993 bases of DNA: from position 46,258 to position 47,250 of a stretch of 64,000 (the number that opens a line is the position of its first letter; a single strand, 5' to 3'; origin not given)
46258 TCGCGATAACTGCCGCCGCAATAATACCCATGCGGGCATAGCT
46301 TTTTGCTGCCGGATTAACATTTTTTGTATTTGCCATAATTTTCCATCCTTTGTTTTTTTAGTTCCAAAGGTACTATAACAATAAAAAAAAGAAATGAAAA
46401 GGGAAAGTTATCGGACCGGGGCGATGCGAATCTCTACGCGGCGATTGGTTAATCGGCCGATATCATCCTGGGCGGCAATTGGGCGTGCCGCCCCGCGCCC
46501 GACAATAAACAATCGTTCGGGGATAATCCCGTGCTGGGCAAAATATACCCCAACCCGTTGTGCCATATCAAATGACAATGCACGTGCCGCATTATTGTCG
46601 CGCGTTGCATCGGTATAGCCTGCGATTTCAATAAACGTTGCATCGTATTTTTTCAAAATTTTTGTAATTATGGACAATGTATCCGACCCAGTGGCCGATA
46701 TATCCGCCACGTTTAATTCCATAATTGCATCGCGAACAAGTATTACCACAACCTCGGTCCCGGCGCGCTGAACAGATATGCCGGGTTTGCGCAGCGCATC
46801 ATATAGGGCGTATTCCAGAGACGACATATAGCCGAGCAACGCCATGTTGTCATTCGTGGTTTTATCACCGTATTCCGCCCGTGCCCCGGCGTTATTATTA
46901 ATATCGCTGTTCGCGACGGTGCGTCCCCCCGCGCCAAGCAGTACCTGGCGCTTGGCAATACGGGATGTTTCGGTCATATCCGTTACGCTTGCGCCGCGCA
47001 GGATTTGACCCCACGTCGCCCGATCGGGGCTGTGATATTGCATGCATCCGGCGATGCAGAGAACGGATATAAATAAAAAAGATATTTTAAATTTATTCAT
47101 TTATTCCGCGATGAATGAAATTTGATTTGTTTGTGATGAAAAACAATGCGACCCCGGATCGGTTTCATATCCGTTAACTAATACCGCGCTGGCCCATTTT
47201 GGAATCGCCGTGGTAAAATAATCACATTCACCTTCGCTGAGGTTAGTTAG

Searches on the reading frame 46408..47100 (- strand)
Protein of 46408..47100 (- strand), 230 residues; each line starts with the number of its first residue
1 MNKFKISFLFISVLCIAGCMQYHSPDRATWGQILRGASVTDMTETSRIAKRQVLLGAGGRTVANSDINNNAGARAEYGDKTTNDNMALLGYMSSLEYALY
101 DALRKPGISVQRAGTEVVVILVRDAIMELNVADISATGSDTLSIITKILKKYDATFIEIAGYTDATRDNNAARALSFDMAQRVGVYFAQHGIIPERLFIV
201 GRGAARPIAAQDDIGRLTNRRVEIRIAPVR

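Call 3: search_protein_families(library=pfam, proteins=[window:46408-47100:-], max_evalue=1)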
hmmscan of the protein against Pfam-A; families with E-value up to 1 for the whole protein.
window:46408-47100:- (230 aa): 1 family
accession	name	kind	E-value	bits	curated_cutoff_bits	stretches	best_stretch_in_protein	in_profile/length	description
PF00691.25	OmpA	-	8.8e-12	45.7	27.2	1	132-214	7-91/98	OmpA family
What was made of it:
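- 46408..47100 (-): OmpA-family lipoprotein (230 aa) whose start abuts the pilin stop (TAAATG); the OmpA_C domain lacks the canonical Arg. Pfam OmpA E 8.8e-12 (call 3).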

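Call 36: search_protein_families(library=ncbifam, proteins=[window:46408-47100:-], max_evalue=0.1)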
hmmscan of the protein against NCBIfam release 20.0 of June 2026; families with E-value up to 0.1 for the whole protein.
window:46408-47100:- (230 aa): 30 families (the best 25 are shown)
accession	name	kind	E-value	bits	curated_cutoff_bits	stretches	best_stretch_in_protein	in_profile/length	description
NF053611.1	YiaD_Gzip_OmpA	equivalog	4.8e-27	95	175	1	40-226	16-206/206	YiaD family glycine zipper/OmpA-like lipoprotein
NF007804.1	PRK10510.1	equivalog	1.9e-20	73.2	307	1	91-229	80-219/219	OmpA family lipoprotein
NF053612.1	anchor_PA1041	equivalog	1.1e-14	55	250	1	116-226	121-235/236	PA1041 family peptidoglycan-binding anchor lipoprotein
NF006541.1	PRK09038.1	equivalog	3.5e-14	53.1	283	1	78-226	96-248/253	flagellar motor protein MotD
NF053585.1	OMP_LP_YfiB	equivalog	4.5e-13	49.4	128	1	125-226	58-160/163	outer membrane lipoprotein YfiB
TIGR03350.1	type_VI_ompA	equivalog_domain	9.8e-13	48.2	139.8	1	95-226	2-137/137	type VI secretion system protein TssL, long form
NF045787.1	OmpABordt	equivalog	1e-10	41.6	200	1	117-227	79-190/194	outer membrane protein OmpA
NF053613.1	OMP_toxin_LptF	equivalog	2.2e-10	40.7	400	1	120-227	138-246/256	lipotoxin F family OmpA-related lipoprotein LptF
NF006285.1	PRK08457.1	equivalog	8.9e-09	35.5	250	1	105-226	104-230/253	flagellar motor protein MotB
NF006508.0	PRK08944.1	subfamily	1.4e-08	34.3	259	1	76-227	132-288/304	MotB family protein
NF047620.1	FlgprotMotYVib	equivalog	1.7e-08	34.5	400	1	139-226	177-266/271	flagellar protein MotY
NF038223.1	IcmN_DotK_IVB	equivalog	3.4e-08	33.3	250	1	98-225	30-158/164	type IVB secretion system protein IcmN/DotK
NF005999.0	PRK08126.1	subfamily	4.5e-08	32.3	571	1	108-227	308-431/432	hypothetical protein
NF005444.0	PRK07033.1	equivalog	1.3e-07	30.9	520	1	94-226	285-421/438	DotU family type VI secretion system protein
NF038224.1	OmpA_like_CmpA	equivalog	3.6e-07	30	300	1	54-226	42-214/233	C-OmpA-like family protein CmpA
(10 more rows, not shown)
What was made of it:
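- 46408..47100 (-): NCBIfam matches to YiaD, YfiB and similar models all fall below their cut-offs (call 36).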
